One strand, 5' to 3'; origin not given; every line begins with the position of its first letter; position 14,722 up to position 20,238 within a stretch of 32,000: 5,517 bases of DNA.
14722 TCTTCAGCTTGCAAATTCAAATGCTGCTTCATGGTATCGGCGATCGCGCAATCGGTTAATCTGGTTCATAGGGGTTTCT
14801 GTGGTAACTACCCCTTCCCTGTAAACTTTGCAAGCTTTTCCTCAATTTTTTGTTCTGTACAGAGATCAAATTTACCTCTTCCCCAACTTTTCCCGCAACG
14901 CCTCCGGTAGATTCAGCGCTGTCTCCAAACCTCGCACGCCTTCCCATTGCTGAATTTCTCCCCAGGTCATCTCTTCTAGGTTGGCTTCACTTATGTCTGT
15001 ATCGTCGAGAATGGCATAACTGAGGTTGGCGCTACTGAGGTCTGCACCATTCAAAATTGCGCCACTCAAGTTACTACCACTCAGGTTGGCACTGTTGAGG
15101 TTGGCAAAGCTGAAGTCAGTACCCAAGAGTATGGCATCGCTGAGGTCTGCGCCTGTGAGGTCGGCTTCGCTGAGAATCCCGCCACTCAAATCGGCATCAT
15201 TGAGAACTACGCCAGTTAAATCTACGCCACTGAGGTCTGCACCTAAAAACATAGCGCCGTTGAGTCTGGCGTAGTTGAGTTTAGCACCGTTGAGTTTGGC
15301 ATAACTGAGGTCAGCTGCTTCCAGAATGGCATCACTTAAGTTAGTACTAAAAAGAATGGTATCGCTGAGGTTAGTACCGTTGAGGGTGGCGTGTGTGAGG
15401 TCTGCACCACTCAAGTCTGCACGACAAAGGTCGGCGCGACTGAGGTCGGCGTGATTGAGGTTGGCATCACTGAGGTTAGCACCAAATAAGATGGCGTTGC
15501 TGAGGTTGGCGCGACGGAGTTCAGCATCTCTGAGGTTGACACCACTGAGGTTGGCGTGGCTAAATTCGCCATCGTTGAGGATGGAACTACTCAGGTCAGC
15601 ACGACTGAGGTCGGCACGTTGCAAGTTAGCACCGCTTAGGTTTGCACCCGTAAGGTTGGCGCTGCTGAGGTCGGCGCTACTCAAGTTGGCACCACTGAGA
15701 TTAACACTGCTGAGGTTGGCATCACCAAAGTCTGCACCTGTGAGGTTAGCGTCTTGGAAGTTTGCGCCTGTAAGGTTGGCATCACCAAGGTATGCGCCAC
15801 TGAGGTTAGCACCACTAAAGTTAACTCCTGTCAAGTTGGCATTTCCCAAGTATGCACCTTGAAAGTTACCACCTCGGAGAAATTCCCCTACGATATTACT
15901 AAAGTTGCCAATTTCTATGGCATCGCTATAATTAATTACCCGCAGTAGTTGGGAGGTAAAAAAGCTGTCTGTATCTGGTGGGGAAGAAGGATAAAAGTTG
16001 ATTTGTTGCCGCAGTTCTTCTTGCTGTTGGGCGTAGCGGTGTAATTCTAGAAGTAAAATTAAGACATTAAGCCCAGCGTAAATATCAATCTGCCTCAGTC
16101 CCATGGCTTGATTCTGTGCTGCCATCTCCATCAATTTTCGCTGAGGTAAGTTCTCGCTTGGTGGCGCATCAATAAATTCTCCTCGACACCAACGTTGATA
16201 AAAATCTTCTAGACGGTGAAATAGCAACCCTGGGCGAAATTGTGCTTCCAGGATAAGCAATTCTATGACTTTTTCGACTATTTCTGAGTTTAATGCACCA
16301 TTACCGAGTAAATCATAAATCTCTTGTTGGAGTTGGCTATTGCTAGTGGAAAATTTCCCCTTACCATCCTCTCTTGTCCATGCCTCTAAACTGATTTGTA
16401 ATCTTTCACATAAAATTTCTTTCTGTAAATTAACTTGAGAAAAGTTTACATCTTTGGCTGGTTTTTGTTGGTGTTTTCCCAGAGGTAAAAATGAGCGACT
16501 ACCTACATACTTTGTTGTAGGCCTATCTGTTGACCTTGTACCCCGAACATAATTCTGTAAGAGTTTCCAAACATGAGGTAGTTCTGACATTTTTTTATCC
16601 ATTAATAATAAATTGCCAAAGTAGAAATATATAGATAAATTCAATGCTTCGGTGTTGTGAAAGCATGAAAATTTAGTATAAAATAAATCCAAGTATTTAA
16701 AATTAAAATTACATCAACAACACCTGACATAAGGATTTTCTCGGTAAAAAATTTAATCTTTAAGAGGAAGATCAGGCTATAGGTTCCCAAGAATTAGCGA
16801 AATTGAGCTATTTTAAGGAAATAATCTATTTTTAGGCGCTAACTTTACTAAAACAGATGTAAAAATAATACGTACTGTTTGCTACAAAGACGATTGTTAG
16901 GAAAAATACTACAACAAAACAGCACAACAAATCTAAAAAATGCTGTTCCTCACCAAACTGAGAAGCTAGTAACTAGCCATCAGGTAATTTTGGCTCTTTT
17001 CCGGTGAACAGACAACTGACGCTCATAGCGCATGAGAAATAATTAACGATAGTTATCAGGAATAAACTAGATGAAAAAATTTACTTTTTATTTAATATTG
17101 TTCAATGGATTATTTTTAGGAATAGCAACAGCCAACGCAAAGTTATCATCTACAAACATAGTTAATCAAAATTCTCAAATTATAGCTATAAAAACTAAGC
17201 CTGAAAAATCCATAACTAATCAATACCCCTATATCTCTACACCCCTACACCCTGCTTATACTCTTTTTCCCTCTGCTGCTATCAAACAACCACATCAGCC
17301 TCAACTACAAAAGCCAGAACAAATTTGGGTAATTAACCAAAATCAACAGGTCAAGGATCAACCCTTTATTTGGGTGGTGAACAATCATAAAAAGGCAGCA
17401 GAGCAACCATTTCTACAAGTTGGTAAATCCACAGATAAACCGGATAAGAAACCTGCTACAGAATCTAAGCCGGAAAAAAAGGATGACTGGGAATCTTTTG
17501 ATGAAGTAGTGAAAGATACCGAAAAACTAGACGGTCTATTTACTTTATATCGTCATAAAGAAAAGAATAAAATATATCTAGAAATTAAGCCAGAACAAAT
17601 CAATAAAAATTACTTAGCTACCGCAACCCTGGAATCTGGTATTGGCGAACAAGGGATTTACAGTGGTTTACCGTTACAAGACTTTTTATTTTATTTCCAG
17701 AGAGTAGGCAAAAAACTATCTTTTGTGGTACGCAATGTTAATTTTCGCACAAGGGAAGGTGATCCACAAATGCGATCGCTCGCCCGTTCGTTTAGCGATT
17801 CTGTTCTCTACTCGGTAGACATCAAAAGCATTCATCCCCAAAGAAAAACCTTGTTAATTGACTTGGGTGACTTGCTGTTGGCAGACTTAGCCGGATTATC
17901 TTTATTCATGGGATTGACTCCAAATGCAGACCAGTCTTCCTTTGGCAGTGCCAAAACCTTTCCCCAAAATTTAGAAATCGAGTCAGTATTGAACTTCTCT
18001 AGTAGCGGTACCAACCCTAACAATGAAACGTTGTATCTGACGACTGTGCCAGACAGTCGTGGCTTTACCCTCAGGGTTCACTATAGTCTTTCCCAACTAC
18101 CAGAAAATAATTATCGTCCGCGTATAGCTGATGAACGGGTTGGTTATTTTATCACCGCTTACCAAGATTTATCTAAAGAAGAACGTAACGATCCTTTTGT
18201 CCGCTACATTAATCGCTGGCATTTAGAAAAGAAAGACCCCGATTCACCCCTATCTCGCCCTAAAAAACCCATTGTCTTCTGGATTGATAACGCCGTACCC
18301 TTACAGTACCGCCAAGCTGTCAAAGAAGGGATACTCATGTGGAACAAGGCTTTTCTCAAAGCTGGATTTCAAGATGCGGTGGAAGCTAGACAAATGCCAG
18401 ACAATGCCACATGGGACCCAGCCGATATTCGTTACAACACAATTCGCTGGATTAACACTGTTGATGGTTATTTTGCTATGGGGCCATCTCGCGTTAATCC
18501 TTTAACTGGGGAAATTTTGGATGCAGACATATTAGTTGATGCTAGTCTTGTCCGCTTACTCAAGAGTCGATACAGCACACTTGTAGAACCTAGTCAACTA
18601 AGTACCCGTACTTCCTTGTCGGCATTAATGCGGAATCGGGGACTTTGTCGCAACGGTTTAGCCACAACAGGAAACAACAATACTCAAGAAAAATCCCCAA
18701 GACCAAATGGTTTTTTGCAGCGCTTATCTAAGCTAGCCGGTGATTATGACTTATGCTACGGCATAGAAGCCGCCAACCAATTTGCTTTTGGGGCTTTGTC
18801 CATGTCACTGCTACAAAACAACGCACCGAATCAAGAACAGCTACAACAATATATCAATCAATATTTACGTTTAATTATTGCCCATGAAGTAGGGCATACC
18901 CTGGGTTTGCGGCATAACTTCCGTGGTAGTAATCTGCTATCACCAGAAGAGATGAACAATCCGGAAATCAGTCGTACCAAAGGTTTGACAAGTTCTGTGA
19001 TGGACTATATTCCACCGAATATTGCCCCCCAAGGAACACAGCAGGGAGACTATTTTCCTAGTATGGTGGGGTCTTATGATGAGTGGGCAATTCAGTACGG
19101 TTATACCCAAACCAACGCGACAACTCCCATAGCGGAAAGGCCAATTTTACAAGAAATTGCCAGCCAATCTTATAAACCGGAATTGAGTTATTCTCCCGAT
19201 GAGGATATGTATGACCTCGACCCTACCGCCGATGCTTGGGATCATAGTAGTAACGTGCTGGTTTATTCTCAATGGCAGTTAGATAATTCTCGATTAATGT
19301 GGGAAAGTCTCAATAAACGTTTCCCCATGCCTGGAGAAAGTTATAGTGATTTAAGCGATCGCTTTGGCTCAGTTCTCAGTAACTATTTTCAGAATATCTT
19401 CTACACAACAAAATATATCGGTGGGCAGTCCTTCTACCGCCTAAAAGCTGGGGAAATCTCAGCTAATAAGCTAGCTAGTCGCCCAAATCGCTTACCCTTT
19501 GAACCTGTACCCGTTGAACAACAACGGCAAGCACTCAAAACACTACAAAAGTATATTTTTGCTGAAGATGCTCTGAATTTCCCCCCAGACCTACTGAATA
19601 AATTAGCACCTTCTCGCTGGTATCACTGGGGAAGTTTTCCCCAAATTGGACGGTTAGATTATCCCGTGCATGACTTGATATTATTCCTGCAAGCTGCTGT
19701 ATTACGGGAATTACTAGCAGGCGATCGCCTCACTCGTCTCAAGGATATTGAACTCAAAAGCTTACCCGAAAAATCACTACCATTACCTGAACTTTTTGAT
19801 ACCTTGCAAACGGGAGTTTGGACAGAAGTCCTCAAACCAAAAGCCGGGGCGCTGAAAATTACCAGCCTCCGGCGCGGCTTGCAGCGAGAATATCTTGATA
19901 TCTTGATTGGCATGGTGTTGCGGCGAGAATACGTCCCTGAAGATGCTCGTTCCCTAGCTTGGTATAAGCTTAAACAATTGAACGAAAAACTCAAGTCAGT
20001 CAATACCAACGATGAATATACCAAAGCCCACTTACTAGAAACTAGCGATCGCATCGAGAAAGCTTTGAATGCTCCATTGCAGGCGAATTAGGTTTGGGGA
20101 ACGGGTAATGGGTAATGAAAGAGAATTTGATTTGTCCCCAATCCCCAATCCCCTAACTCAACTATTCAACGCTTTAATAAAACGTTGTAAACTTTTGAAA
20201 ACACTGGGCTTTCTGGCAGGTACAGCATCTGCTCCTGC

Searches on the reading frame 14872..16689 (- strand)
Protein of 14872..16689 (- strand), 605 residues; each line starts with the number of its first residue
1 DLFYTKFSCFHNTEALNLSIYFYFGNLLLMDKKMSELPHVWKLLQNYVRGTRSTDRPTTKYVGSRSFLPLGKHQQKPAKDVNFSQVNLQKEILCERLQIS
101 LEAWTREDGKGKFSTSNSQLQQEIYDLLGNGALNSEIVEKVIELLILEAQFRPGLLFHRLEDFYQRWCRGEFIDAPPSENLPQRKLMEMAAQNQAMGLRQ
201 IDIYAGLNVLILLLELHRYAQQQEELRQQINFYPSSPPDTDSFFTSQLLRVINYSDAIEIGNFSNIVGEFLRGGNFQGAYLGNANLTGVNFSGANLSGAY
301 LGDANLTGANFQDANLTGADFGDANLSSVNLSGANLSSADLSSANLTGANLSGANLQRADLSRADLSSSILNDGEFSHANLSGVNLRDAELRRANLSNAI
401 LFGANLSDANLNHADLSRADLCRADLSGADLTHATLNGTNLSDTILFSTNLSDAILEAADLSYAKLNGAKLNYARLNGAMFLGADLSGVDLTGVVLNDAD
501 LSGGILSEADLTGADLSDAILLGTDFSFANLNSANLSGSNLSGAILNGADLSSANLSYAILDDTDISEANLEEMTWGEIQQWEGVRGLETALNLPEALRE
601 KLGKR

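Call 85: search_protein_families(library=pfam, proteins=[window:14872-16689:-], max_evalue=0.00001)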
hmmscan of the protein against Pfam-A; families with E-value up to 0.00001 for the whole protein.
window:14872-16689:- (605 aa): 4 families
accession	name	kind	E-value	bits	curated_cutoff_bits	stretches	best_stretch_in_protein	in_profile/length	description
PF00805.28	Pentapeptide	-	9.6e-85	278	20.2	10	294-333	1-40/40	Pentapeptide repeats (8 copies)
PF13599.13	Pentapeptide_4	-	1.1e-36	125.2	38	3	370-443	2-75/78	Pentapeptide repeat region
PF13576.12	Pentapeptide_3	-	5.3e-34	116.6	27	1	283-324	3-47/48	Pentapeptide repeats (9 copies)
PF25296.1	Decapeptide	-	3.7e-07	30.4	45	0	361-426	7-72/74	Decapeptide repeat region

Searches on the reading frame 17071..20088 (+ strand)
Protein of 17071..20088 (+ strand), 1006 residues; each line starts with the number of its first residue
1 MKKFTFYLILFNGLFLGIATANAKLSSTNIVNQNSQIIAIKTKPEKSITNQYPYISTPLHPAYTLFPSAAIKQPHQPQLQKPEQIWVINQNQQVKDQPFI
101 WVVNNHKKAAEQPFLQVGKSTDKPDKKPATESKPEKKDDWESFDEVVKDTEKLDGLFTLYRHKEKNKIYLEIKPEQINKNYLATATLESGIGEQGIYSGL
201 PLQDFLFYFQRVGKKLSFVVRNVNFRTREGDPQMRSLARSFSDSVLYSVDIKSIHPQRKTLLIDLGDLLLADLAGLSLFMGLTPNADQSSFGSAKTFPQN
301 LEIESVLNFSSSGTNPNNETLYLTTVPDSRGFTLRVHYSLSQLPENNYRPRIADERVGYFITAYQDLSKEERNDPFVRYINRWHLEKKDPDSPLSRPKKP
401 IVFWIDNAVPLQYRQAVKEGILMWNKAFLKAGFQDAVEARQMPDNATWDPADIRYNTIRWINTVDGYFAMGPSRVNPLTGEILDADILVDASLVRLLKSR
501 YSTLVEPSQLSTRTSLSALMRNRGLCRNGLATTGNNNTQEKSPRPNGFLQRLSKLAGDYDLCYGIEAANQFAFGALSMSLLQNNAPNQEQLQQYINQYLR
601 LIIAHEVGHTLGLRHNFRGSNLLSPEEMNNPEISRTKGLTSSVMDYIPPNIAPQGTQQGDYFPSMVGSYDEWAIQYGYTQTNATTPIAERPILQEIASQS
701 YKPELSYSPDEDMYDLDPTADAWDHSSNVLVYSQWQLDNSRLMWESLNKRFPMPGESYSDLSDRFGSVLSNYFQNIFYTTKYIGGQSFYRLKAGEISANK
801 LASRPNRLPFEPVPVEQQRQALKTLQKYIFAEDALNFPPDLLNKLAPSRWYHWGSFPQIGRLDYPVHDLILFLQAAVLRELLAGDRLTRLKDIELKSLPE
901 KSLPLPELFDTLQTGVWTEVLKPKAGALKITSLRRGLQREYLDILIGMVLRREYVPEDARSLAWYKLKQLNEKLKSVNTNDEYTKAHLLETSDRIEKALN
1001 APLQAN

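Call 85: search_protein_families(library=pfam, proteins=[window:17071-20088:+], max_evalue=0.00001)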
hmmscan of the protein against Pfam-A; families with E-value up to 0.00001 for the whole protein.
window:17071-20088:+ (1006 aa): 3 families
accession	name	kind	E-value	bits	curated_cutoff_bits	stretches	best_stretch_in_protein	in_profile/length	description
PF16313.11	DUF4953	-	3.8e-88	296.2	24.2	1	588-921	2-314/316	Met-zincin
PF17148.9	DUF5117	-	4.3e-34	118.4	27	1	203-388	5-189/189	Domain of unknown function (DUF5117)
PF17162.9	DUF5118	-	6e-08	32.8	27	1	142-189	3-49/50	Domain of unknown function (DUF5118)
